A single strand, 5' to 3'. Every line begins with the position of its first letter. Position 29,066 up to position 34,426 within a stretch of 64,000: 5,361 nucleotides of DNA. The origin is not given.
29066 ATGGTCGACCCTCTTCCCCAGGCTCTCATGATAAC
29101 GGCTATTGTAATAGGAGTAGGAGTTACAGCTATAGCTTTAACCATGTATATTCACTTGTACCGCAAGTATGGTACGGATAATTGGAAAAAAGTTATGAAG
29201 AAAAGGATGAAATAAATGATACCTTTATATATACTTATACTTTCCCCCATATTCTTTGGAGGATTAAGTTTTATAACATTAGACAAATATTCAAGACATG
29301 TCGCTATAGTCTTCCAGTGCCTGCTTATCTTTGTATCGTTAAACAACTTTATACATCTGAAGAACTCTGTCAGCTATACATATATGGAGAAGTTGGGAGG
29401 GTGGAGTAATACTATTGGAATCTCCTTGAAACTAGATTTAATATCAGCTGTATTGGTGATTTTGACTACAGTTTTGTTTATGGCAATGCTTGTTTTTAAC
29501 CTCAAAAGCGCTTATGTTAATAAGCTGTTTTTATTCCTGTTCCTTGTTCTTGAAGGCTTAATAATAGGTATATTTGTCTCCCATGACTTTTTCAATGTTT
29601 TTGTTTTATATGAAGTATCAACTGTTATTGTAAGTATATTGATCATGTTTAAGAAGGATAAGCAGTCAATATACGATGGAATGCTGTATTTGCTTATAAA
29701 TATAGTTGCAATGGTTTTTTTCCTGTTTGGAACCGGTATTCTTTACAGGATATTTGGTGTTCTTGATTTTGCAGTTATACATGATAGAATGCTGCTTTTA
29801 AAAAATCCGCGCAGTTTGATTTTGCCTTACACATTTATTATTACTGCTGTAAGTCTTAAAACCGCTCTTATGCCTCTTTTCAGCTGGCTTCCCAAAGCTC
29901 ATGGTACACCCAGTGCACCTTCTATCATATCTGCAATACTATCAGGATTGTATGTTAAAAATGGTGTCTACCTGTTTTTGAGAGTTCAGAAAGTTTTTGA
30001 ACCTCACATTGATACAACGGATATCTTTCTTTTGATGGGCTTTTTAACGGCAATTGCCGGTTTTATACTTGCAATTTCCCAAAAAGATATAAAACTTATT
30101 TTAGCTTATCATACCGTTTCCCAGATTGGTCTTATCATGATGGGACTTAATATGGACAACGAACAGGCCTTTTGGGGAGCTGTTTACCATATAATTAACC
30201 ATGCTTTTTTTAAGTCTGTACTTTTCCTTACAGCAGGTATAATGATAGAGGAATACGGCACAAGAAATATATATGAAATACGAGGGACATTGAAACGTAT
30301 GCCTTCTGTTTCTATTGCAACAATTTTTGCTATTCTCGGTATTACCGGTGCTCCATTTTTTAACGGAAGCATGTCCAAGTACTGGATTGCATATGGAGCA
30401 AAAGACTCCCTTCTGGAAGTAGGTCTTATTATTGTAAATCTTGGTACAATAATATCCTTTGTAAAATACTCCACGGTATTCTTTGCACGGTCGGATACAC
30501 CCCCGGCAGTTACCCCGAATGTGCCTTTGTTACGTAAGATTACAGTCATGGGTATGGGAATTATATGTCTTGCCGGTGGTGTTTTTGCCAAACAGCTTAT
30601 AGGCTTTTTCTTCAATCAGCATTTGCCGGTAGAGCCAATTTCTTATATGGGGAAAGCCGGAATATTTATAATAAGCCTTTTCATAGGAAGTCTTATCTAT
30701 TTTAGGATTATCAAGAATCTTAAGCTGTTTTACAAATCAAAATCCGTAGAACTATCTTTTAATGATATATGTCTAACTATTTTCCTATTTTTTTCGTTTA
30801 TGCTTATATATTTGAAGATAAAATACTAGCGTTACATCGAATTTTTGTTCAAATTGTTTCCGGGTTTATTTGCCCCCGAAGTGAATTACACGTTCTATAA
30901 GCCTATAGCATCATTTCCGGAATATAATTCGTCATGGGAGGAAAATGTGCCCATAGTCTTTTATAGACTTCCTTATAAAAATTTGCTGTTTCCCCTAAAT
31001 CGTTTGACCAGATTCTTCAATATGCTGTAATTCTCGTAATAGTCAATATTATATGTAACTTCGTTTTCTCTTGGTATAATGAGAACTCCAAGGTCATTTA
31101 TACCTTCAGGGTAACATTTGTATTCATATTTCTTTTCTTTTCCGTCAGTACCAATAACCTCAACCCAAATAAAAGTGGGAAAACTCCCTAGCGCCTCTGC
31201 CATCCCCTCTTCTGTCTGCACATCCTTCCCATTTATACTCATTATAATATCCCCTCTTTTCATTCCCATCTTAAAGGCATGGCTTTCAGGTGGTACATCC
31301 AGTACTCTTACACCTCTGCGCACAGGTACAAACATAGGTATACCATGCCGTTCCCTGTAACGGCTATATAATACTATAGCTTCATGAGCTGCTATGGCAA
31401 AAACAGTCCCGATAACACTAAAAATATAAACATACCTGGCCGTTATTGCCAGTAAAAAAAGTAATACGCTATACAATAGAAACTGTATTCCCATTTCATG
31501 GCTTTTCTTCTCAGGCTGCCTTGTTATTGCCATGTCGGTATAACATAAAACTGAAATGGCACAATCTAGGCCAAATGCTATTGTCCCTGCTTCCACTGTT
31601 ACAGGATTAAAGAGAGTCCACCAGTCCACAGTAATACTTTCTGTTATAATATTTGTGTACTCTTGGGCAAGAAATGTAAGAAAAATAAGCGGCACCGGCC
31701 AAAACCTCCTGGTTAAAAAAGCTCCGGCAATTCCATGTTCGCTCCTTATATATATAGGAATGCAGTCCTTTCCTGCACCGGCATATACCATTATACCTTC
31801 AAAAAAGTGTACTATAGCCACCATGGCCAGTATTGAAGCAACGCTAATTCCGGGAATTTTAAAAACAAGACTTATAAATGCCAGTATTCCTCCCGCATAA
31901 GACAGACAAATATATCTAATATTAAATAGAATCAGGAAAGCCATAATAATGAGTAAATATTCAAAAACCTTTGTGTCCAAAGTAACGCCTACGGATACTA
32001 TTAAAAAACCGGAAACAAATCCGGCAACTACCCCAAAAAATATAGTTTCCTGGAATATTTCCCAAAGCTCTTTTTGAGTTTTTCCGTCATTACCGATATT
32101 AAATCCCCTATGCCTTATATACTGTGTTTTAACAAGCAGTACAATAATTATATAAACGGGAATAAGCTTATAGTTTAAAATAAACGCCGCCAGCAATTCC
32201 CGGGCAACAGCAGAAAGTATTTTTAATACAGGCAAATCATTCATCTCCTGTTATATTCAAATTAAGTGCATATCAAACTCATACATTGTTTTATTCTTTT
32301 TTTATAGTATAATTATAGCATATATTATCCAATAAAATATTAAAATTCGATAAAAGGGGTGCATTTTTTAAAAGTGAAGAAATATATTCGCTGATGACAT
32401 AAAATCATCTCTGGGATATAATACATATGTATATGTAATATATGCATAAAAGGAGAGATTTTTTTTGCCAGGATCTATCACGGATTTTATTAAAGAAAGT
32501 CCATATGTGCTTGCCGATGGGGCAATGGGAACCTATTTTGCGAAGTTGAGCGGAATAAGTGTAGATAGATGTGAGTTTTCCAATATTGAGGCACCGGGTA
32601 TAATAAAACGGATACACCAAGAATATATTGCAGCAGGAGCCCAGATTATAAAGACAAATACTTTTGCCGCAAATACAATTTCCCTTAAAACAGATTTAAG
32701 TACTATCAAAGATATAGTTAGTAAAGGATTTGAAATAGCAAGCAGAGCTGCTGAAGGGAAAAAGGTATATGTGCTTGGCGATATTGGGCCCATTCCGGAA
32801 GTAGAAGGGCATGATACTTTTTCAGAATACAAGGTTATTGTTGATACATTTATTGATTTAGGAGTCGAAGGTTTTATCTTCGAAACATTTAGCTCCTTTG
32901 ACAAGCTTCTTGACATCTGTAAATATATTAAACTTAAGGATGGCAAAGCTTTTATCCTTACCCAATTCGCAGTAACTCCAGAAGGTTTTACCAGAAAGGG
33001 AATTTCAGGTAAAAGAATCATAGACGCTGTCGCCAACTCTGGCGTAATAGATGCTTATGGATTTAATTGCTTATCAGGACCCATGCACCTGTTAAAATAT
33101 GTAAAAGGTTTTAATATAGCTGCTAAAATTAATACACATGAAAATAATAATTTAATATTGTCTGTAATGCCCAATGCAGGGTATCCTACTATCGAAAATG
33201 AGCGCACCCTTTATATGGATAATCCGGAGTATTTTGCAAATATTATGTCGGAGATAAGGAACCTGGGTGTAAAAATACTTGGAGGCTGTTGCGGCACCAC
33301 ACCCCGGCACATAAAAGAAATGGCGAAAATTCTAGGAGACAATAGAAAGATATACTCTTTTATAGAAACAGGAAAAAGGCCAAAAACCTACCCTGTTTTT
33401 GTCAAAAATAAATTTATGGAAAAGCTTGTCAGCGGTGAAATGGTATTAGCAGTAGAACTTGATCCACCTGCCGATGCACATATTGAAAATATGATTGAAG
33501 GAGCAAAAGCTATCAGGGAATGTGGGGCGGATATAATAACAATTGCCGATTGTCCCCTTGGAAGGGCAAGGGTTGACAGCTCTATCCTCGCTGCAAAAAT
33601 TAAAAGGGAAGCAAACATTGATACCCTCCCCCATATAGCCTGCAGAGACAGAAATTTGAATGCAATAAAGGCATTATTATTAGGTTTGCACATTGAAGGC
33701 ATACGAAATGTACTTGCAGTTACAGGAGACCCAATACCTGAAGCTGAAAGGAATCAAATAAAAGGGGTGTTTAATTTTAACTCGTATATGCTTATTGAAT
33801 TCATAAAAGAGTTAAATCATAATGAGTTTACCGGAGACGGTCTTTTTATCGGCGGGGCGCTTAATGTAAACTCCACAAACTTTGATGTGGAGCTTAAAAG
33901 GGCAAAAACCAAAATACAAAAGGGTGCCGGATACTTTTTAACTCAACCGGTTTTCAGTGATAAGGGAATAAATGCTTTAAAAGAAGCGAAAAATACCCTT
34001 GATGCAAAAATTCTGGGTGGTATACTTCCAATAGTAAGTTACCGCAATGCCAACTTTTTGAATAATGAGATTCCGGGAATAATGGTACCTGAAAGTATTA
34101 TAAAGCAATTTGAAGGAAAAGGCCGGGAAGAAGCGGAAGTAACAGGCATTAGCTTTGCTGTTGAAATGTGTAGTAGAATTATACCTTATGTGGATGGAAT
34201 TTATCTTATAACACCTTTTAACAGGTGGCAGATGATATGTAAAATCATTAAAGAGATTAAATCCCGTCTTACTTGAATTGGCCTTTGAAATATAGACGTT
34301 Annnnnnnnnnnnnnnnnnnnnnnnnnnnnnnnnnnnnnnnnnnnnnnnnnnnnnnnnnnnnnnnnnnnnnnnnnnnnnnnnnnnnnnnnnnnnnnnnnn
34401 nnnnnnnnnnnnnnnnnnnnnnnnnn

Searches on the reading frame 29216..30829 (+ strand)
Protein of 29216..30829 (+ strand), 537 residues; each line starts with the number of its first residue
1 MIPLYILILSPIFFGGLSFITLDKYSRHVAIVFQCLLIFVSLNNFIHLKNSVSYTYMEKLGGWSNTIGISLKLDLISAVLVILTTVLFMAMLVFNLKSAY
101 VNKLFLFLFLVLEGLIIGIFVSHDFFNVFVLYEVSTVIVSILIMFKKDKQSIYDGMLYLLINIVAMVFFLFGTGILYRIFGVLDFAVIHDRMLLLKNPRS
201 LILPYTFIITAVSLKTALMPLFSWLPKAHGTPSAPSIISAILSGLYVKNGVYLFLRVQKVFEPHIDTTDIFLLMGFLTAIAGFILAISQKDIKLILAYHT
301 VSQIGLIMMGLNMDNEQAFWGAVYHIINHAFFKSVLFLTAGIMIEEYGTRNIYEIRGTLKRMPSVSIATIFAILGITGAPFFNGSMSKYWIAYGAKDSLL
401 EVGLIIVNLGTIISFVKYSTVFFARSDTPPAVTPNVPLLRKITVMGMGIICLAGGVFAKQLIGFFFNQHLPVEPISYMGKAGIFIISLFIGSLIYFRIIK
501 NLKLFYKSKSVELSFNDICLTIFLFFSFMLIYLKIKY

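Call 60: search_protein_families(library=pfam, proteins=[window:29216-30829:+], max_evalue=0.000001)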
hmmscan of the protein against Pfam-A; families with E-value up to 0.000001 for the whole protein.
window:29216-30829:+ (537 aa): 1 family
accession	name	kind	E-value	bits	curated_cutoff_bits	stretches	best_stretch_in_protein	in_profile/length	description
PF00361.26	Proton_antipo_M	-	2.5e-46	158.7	21.5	1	122-413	1-293/294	NADH:quinone oxidoreductase/Mrp antiporter, TM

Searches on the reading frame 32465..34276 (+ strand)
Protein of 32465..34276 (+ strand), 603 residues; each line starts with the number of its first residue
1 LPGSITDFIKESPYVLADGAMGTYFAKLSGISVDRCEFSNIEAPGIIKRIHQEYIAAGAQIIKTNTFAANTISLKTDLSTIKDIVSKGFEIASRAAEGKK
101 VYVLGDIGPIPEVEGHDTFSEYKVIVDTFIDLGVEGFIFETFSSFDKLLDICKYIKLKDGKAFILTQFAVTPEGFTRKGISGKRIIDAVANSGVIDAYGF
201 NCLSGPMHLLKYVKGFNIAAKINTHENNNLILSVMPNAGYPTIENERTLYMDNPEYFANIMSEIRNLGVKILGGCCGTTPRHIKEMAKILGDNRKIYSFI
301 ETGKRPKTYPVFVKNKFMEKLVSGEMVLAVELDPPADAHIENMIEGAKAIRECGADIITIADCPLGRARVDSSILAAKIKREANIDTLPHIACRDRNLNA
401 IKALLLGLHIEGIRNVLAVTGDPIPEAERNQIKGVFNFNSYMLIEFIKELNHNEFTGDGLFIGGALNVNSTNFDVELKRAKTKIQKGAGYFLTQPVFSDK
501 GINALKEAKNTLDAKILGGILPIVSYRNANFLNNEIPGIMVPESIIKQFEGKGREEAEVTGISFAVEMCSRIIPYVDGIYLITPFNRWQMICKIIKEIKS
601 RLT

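Call 60: search_protein_families(library=pfam, proteins=[window:32465-34276:+], max_evalue=0.000001)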
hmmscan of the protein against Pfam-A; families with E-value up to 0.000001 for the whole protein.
window:32465-34276:+ (603 aa): 2 families
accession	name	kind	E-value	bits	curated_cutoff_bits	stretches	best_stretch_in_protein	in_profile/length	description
PF02574.22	S-methyl_trans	-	6.6e-48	164.5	22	1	16-289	2-282/283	Homocysteine S-methyltransferase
PF02219.23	MTHFR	-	2.8e-32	112.7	24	1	320-598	5-286/287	Methylenetetrahydrofolate reductase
